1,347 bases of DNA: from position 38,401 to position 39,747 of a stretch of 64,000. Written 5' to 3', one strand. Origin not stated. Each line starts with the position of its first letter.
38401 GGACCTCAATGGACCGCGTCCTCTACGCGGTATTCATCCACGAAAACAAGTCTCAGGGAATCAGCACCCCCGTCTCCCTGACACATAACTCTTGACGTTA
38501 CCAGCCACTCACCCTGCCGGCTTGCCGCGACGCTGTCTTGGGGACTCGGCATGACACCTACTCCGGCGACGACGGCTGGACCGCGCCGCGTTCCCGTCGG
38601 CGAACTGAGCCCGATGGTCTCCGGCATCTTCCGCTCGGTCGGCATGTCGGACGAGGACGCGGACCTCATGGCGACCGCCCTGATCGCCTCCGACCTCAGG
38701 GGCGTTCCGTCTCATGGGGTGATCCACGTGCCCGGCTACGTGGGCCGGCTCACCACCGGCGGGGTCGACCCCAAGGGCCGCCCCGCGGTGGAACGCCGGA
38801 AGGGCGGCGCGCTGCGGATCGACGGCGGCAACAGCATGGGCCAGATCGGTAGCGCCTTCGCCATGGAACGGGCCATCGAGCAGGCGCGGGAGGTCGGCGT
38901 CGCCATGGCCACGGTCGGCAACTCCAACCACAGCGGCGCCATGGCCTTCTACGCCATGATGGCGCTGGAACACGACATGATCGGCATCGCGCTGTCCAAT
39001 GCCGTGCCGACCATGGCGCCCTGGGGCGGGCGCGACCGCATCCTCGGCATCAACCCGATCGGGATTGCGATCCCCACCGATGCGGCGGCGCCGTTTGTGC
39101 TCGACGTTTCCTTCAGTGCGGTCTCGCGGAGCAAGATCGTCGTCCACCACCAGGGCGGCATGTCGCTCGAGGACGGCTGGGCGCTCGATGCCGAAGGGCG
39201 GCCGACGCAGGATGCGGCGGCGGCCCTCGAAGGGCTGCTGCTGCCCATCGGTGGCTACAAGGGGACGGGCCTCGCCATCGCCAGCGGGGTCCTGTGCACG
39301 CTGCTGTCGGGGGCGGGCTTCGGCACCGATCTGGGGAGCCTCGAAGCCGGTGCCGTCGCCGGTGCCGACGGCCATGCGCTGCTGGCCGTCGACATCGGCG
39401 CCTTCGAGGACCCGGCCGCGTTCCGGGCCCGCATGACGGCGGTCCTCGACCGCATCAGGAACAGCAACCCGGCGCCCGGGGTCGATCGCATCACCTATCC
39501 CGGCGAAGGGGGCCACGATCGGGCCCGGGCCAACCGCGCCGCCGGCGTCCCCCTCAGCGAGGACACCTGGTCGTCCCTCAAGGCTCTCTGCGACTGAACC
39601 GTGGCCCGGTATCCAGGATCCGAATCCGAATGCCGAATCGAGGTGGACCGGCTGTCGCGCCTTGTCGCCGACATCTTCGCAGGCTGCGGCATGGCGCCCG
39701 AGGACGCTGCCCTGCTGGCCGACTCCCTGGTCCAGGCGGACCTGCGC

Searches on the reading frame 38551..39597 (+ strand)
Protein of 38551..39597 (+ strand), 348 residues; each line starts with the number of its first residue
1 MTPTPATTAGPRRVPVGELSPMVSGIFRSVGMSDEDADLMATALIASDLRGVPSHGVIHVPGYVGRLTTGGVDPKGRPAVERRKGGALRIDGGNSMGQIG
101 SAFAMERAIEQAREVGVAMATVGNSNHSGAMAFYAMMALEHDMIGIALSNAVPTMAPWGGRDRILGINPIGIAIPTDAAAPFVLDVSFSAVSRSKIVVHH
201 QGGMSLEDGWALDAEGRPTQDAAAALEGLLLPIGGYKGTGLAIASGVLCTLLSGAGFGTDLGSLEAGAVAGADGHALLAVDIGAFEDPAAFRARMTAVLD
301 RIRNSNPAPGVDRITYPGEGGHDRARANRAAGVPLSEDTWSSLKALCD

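Call 82: search_protein_families(library=pfam, proteins=[window:38551-39597:+], max_evalue=0.001)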
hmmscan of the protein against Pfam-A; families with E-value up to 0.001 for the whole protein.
window:38551-39597:+ (348 aa): 1 family
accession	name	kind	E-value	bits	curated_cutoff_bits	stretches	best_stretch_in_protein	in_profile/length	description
PF02615.19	Ldh_2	-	1.7e-110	369.7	38.8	1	17-344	4-333/333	Malate/L-lactate dehydrogenase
